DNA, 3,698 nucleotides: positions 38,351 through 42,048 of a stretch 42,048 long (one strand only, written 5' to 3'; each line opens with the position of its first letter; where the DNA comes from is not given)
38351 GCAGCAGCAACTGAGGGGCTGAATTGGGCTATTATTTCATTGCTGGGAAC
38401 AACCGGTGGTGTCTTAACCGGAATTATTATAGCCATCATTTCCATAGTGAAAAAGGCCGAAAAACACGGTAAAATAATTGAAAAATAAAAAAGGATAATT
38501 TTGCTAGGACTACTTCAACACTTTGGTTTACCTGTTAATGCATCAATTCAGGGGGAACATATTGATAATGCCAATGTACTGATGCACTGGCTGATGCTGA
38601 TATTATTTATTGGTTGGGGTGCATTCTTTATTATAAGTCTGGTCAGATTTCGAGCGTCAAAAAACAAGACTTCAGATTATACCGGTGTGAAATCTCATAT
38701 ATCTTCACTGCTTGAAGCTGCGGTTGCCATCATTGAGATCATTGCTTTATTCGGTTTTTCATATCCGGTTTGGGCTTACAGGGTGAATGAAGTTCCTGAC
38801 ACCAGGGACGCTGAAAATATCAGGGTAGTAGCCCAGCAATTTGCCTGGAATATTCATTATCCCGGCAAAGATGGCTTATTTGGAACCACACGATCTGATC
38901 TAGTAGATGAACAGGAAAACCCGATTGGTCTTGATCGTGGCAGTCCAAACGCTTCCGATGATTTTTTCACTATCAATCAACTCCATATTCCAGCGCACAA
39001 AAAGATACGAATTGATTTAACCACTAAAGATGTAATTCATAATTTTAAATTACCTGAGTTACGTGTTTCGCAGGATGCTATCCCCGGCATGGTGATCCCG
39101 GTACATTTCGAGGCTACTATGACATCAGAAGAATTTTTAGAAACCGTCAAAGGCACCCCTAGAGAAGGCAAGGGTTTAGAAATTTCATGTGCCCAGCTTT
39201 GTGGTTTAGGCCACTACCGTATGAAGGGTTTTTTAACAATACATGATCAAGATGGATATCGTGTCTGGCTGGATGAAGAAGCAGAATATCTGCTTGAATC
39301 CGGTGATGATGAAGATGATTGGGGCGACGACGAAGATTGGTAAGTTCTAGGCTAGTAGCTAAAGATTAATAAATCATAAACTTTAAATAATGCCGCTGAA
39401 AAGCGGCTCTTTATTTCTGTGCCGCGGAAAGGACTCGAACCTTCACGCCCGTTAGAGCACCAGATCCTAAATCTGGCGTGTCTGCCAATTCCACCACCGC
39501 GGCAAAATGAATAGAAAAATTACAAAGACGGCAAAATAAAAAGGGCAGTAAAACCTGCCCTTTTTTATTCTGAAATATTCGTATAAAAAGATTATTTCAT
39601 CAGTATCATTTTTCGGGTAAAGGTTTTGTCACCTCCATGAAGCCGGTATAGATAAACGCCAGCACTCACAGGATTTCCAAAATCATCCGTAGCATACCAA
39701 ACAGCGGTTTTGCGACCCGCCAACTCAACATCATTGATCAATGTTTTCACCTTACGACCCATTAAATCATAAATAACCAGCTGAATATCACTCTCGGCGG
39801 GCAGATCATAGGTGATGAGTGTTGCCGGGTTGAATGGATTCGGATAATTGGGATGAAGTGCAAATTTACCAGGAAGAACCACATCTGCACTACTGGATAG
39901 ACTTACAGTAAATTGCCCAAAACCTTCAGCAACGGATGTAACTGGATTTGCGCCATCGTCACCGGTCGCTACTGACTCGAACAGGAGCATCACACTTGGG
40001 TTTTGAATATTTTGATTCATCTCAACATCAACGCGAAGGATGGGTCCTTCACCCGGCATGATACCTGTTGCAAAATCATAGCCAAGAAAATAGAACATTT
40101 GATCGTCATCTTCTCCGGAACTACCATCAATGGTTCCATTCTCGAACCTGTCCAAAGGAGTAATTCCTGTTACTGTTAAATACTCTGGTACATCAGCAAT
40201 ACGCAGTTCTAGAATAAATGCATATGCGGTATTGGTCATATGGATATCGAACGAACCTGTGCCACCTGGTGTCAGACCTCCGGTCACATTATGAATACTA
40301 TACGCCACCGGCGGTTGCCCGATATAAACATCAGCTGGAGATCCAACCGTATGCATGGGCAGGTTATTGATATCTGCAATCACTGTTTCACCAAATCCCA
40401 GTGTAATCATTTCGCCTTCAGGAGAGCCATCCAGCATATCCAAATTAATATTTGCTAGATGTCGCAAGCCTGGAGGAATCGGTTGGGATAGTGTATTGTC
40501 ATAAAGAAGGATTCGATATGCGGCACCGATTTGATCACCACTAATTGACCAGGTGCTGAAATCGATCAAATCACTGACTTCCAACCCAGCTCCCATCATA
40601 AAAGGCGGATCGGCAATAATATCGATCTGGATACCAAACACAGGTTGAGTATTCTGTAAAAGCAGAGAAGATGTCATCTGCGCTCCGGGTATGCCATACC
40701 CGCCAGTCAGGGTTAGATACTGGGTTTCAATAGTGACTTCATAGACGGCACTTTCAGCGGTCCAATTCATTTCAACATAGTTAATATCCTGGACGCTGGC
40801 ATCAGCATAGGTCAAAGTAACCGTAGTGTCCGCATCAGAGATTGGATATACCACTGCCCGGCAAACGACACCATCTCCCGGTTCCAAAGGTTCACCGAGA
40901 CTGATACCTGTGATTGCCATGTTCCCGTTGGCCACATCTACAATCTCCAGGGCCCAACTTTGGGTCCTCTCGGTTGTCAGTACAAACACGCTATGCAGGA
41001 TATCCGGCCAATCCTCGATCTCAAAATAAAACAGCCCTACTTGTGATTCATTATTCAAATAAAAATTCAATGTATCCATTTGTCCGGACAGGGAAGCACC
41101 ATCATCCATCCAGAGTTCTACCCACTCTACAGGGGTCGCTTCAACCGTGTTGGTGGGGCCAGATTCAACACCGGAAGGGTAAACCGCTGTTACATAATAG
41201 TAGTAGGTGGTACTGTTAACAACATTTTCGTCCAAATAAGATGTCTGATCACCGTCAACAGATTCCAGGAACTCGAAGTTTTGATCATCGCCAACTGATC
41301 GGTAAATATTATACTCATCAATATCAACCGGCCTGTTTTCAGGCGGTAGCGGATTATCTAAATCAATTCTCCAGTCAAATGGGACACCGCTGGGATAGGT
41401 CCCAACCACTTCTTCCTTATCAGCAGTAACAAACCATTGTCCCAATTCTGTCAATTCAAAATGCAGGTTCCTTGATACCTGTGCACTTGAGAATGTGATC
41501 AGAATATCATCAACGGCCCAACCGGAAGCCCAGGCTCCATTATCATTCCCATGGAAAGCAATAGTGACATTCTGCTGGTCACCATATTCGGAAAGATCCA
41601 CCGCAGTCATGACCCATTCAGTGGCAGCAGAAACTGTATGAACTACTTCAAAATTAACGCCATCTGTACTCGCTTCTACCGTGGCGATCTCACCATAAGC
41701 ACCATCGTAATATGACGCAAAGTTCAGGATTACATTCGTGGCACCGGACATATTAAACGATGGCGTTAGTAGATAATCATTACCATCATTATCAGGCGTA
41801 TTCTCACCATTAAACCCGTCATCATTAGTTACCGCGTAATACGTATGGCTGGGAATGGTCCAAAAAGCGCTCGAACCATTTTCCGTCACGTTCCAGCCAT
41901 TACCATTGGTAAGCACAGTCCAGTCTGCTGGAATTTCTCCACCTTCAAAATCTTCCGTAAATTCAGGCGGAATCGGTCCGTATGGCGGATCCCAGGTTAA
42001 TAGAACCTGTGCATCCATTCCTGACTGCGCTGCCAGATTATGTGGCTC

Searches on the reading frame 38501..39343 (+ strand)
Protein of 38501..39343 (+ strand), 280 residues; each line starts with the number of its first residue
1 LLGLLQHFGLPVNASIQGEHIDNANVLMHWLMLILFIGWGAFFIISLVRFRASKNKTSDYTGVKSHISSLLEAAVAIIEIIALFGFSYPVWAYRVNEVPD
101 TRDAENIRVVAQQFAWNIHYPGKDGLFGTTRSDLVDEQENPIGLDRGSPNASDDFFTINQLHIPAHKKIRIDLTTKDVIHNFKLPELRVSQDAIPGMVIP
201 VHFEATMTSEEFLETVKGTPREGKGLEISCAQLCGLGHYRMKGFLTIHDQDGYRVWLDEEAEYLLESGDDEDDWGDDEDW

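Call 11: search_protein_families(library=pfam, proteins=[window:38501-39343:+], max_evalue=0.001)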
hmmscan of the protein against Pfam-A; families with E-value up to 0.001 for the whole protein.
window:38501-39343:+ (280 aa): 1 family
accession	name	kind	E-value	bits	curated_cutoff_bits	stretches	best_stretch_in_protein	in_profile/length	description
PF00116.26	COX2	-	3.7e-08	33.7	22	1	157-205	44-92/120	Cytochrome C oxidase subunit II, periplasmic domain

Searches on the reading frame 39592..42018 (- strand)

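Call 11: search_protein_families(library=pfam, proteins=[window:39592-42018:-], max_evalue=0.001)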
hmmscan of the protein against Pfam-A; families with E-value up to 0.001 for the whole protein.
window:39592-42018:- (808 aa): 1 family
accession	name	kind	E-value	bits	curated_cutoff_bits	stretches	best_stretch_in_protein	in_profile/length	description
PF18962.6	Por_Secre_tail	-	0.00012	22.7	27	1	725-805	2-74/75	Secretion system C-terminal sorting domain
